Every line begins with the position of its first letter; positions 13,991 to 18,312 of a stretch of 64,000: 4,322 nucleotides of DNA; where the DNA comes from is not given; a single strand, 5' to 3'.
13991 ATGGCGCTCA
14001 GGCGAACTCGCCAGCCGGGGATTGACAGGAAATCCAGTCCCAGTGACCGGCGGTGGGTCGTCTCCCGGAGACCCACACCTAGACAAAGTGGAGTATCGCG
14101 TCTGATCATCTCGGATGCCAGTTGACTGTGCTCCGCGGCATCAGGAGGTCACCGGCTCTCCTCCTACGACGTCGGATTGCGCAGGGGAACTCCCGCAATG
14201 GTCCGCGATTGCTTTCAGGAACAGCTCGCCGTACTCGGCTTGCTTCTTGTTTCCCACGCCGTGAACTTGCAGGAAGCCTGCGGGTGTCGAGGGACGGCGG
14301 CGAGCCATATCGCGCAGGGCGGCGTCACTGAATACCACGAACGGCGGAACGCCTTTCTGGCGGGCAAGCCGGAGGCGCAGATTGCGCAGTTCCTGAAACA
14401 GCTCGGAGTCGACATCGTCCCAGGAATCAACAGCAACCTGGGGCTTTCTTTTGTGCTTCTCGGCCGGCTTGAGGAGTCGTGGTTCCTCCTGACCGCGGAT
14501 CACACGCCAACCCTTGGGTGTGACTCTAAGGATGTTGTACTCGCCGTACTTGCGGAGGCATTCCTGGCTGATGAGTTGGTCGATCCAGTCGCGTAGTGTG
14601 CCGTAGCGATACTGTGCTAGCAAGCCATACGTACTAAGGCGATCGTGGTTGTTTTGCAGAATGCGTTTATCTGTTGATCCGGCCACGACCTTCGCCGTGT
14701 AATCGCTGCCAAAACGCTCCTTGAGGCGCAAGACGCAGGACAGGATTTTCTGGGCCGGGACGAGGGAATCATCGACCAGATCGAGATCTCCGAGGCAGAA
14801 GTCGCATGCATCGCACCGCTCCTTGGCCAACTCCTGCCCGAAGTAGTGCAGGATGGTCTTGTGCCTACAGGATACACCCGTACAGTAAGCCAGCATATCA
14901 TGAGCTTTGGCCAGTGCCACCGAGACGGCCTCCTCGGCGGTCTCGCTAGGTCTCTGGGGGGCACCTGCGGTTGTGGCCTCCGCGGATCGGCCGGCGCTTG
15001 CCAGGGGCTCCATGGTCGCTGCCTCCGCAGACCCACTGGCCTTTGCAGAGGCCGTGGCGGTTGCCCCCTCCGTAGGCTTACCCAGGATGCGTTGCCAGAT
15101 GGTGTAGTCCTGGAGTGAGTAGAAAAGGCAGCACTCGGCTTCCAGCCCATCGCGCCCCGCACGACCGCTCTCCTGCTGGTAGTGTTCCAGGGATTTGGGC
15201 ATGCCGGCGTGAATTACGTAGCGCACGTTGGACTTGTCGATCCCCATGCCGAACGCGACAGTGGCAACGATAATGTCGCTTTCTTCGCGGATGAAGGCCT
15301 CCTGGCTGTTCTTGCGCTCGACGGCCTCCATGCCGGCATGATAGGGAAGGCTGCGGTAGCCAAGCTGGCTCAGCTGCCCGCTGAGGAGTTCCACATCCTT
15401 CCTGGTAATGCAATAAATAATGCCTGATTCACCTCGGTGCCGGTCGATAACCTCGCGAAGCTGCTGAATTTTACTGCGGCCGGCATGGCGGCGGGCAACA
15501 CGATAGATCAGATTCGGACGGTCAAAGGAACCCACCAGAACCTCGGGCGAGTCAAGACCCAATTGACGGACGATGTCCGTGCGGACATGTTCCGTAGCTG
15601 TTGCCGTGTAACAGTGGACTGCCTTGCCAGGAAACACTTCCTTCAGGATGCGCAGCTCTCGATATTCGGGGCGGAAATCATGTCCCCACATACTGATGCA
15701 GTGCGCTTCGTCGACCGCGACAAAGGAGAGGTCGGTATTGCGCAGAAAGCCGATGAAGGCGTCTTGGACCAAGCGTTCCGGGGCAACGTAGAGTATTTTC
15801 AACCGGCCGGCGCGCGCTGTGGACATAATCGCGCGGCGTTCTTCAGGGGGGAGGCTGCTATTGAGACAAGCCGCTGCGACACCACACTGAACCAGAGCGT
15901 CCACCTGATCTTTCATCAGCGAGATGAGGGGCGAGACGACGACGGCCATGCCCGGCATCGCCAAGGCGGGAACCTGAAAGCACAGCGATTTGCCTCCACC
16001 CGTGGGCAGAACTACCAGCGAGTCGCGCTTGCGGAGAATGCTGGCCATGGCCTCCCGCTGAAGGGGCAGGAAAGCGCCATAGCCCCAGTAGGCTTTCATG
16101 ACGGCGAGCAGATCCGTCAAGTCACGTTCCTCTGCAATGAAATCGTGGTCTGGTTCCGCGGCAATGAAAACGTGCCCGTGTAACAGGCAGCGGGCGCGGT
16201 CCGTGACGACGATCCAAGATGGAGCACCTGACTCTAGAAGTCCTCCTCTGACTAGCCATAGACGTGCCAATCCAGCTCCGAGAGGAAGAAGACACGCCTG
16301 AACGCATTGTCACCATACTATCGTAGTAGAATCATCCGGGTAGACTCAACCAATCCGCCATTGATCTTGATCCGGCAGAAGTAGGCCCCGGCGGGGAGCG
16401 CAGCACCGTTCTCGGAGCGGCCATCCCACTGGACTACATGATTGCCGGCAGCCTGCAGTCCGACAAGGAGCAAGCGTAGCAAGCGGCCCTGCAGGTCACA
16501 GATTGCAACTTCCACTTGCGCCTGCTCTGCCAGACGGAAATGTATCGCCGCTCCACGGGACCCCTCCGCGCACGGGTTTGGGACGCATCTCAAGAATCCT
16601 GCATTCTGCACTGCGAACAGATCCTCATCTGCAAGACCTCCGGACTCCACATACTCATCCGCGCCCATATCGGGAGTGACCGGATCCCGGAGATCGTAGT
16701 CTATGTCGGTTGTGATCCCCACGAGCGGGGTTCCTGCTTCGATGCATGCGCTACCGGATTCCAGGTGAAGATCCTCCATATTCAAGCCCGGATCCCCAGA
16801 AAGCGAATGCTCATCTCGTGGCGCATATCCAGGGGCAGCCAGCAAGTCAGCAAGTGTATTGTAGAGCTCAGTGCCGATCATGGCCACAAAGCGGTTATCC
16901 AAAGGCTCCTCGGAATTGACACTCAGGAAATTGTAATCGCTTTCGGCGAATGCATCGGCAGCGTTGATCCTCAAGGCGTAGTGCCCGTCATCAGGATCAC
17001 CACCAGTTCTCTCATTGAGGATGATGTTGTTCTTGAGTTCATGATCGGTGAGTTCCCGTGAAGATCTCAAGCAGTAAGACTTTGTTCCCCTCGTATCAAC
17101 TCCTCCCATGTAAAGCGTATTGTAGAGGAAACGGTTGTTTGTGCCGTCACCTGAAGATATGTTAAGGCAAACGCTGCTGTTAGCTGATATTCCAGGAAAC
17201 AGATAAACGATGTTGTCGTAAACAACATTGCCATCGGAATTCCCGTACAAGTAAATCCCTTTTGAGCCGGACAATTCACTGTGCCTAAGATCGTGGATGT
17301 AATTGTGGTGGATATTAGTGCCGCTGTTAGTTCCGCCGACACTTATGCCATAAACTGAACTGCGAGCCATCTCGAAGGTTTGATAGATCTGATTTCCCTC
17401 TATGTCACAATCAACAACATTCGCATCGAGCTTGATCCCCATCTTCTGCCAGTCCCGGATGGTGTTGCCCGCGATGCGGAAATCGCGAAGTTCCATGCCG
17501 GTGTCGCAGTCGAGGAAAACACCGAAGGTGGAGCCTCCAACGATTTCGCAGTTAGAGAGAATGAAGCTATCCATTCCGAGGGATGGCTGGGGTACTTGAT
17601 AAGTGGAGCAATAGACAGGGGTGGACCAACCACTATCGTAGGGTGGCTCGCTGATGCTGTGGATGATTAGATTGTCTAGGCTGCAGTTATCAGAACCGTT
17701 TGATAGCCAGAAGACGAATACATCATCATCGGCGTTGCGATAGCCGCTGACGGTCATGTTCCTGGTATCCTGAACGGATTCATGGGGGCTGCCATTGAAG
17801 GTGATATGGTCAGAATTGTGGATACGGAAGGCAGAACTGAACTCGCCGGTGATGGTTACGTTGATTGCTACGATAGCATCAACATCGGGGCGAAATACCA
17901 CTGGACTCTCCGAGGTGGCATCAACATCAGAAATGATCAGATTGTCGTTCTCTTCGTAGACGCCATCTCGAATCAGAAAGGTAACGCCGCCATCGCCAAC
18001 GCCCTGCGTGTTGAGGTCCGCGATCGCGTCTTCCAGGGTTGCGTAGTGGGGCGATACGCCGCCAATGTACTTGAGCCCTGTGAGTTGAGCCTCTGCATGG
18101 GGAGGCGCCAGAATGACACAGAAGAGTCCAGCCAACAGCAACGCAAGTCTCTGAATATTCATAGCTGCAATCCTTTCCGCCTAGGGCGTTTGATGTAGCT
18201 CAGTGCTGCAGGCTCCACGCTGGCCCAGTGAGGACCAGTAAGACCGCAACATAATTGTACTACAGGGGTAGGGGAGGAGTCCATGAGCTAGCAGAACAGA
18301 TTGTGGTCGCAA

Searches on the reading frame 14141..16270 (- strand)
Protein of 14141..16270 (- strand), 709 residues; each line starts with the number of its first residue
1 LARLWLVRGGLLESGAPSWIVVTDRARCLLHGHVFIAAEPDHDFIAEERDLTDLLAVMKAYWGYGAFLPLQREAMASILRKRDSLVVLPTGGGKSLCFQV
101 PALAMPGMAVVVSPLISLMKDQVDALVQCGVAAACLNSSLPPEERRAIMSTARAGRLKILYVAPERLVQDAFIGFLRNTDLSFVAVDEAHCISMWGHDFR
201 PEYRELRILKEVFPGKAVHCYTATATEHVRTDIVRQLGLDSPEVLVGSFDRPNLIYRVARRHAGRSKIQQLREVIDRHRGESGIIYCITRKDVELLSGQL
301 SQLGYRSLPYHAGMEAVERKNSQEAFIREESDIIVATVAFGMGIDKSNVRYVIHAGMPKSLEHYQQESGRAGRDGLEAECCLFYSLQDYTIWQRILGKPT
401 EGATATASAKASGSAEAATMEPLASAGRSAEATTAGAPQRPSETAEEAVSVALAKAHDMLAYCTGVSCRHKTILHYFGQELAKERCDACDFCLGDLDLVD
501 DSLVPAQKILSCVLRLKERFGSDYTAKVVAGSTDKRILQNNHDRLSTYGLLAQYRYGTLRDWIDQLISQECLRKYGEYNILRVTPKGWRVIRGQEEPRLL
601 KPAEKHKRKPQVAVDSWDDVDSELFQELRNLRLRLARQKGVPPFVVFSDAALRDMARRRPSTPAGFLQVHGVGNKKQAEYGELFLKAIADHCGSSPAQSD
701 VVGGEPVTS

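Call 4: search_protein_families(library=pfam, proteins=[window:14141-16270:-], max_evalue=0.1)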
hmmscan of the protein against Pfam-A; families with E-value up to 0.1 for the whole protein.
window:14141-16270:- (709 aa): 5 families
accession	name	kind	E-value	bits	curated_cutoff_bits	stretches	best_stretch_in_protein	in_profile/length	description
PF09382.16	RQC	-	1.1e-27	96.6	23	1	501-606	6-112/114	RQC domain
PF00271.37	Helicase_C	-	1.7e-25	89.9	23.5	1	267-375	2-110/110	Helicase conserved C-terminal domain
PF00270.35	DEAD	-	5.5e-24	85.2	26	1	69-229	2-164/167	DEAD/DEAH box helicase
PF00570.28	HRDC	-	1.7e-22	79.6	23.8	1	623-688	3-68/68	HRDC domain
PF16124.10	RecQ_Zn_bind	-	3.1e-13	50.7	25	1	443-493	15-66/66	RecQ zinc-binding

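Call 47: find_homologous_proteins(query=window:14141-16120:-, max_evalue=1e-50)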
Query window:14141-16120:- (659 aa): 8000 proteins with E <= 1e-50 among 8000 candidates; the best 120 are listed.
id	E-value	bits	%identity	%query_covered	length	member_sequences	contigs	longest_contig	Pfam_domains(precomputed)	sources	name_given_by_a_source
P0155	5.4e-256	869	61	98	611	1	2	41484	PF09382.18,PF00270.36,PF00570.29,PF16124.11,PF00271.38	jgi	jgi:ATP-dependent DNA helicase RecQ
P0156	3.4e-254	863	59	99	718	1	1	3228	PF09382.18,PF00270.36,PF00570.29,PF16124.11,PF14493.13,PF00271.38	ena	-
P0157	5.4e-252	856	58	98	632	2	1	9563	PF09382.18,PF00270.36,PF00570.29,PF16124.11,PF00271.38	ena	-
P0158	1.0e-251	855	60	98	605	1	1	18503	PF09382.18,PF00270.36,PF00570.29,PF16124.11,PF00271.38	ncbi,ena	-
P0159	1.2e-250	851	58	98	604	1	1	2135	PF09382.18,PF00270.36,PF00570.29,PF16124.11,PF00271.38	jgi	-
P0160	3.0e-250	850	59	98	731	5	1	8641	PF09382.18,PF00270.36,PF00570.29,PF16124.11,PF14493.13,PF00271.38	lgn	-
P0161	1.2e-249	848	59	98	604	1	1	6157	PF09382.18,PF00270.36,PF00570.29,PF16124.11,PF00271.38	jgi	jgi:ATP-dependent DNA helicase RecQ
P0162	1.6e-249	848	60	98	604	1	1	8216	PF09382.18,PF00270.36,PF00570.29,PF16124.11,PF00271.38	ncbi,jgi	ncbi:MAG: DNA helicase RecQ [Planctomycetota bacterium]|jgi:ATP-dependent DNA helicase RecQ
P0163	2.0e-249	847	58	98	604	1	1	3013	PF09382.18,PF00270.36,PF00570.29,PF16124.11,PF00271.38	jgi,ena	-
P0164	2.3e-249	847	59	98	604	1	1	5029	PF09382.18,PF00270.36,PF00570.29,PF16124.11,PF00271.38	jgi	-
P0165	6.7e-249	846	59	96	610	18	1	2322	PF09382.18,PF00270.36,PF00570.29,PF16124.11,PF00271.38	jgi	-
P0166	9.0e-249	845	100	58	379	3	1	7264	PF00270.36,PF00271.38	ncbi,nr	ncbi:MAG: ATP-dependent DNA helicase RecQ, partial [Candidatus Eisenbacteria sp.]|nr:ATP-dependent D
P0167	1.3e-248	845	58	98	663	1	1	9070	PF09382.18,PF00270.36,PF00570.29,PF16124.11,PF00271.38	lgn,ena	-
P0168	1.3e-248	845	57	99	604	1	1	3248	PF09382.18,PF00270.36,PF00570.29,PF16124.11,PF00271.38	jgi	jgi:ATP-dependent DNA helicase RecQ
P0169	1.6e-248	844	59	98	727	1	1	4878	PF09382.18,PF00270.36,PF00570.29,PF16124.11,PF14493.13,PF00271.38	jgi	-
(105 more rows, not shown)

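Call 48: find_encoding_contigs(protein=P0155, flank=10000, max_places=2)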
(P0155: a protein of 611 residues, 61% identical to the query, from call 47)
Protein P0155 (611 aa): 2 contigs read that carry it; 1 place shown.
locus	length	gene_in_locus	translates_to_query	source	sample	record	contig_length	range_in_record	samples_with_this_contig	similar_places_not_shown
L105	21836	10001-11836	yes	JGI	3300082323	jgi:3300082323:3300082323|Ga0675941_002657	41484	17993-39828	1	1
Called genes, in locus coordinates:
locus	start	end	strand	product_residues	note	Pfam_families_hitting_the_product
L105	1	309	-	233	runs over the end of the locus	-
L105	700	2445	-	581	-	PF13145:Rotamase_2 (faint)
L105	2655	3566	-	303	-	-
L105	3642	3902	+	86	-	-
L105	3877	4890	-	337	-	PF00753:Lactamase_B (weak), PF12706:Lactamase_B_2 (weak)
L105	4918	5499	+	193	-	PF09537:DUF2383 (faint), PF13668:Ferritin_2, PF02915:Rubrerythrin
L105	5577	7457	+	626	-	PF00989:PAS, PF08448:PAS_4, PF24820:Diguanyl_cycl_sensor (weak), PF08448:PAS_4, PF08447:PAS_3, PF13426:PAS_9, PF02518:HATPase_c, PF00072:Response_reg, +3 more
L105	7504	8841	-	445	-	PF00202:Aminotran_3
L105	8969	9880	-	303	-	-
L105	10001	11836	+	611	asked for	PF00270:DEAD, PF00271:Helicase_C, PF16124:RecQ_Zn_bind, PF09382:RQC, PF00570:HRDC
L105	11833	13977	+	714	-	PF00486:Trans_reg_C, PF07676:PD40 (weak), PF26550:Tricorn_2nd (weak), PF26549:Tricorn_N, PF26550:Tricorn_2nd (weak), PF26549:Tricorn_N, PF07676:PD40 (weak), PF26549:Tricorn_N, +7 more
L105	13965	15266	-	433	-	-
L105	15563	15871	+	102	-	-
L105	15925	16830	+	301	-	PF01297:ZnuA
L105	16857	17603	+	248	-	PF00005:ABC_tran, PF02463:SMC_N (faint), PF13304:AAA_21 (faint)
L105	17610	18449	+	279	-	PF00950:ABC-3, PF01032:FecCD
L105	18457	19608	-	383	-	PF00890:FAD_binding_2 (faint), PF01266:DAO, PF03486:HI0933_like (faint)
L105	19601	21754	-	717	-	PF13510:Fer2_4, PF01946:Thi4 (weak), PF01494:FAD_binding_3 (weak), PF03486:HI0933_like (weak), PF07992:Pyr_redox_2, PF12831:FAD_oxidored, PF13450:NAD_binding_8 (weak), PF04324:Fer2_BFD, +3 more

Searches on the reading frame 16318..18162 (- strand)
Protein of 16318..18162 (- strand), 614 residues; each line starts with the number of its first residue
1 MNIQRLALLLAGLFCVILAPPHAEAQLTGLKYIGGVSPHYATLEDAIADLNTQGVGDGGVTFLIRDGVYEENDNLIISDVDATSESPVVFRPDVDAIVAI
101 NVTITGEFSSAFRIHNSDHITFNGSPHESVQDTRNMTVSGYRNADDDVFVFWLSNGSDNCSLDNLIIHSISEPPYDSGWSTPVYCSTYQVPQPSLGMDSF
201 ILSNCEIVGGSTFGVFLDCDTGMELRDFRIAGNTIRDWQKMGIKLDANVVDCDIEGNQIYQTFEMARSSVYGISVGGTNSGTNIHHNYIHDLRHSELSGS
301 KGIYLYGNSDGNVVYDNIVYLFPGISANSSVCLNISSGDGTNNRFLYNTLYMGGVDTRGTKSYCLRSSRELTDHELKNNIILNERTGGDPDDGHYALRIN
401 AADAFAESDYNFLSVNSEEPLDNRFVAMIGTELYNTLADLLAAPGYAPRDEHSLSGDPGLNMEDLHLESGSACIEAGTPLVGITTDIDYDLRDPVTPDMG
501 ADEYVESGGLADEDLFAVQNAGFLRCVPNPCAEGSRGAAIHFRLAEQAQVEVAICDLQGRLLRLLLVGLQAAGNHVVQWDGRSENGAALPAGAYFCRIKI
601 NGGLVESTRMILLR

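Call 4: search_protein_families(library=pfam, proteins=[window:16318-18162:-], max_evalue=0.1)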
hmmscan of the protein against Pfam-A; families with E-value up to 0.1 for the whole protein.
window:16318-18162:- (614 aa): 2 families
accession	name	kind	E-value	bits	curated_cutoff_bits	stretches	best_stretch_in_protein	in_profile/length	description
PF13860.13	FlgD_ig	-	9.1e-11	42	27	1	537-597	11-72/79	FlgD Ig-like domain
PF13585.12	CHU_C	-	0.019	15.5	27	1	575-602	47-74/86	CHU_C Type IX secretion signal domain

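Call 7: search_protein_families(library=ncbifam, proteins=[window:16318-18162:-], max_evalue=1)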
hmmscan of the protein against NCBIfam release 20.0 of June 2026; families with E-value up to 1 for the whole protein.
window:16318-18162:- (614 aa): 8 families
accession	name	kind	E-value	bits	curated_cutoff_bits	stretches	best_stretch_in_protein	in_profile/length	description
NF005176.1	PRK06655.1-1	equivalog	9.4e-09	35.5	230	1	546-601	95-150/197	flagellar hook assembly protein FlgD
NF033707.1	T9SS_sortase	equivalog_domain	1.6e-05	22.8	420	1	525-601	1000-1078/1095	type IX secretion system sortase PorU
NF009276.0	PRK12633.1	equivalog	1.7e-05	24.6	383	1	546-598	127-179/234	flagellar basal body rod modification protein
TIGR04183.1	Por_Secre_tail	domain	4.5e-05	23.4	23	1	528-611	3-70/72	T9SS type A sorting domain-containing protein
NF009277.0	PRK12634.1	equivalog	0.0006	20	333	1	548-595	122-169/221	flagellar basal body rod modification protein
NF041518.1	choice_anch_Q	domain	0.019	15.2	25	1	463-504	15-57/58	choice-of-anchor Q domain-containing protein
NF052323.1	T9SSA_dep_M6i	equivalog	0.063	11.2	600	1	528-611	962-1037/1043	T9SS-dependent M6-like inactivated metalloprotease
NF009453.0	PRK12813.1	equivalog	0.12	11.9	264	1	572-598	145-171/223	flagellar basal body rod modification protein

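Call 89: search_solved_structures(query=window:16318-18162:-, max_evalue=0.01)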
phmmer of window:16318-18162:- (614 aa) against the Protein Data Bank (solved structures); distinct sequences matched with E-value up to 0.01: 2.
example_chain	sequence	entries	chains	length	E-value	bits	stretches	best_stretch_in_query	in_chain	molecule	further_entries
7eh9_A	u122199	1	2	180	1.7e-05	26.6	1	549-603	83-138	Basal-body rod modification protein FlgD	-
7bhq_A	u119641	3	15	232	2.7e-05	25.9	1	549-603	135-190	Basal-body rod modification protein FlgD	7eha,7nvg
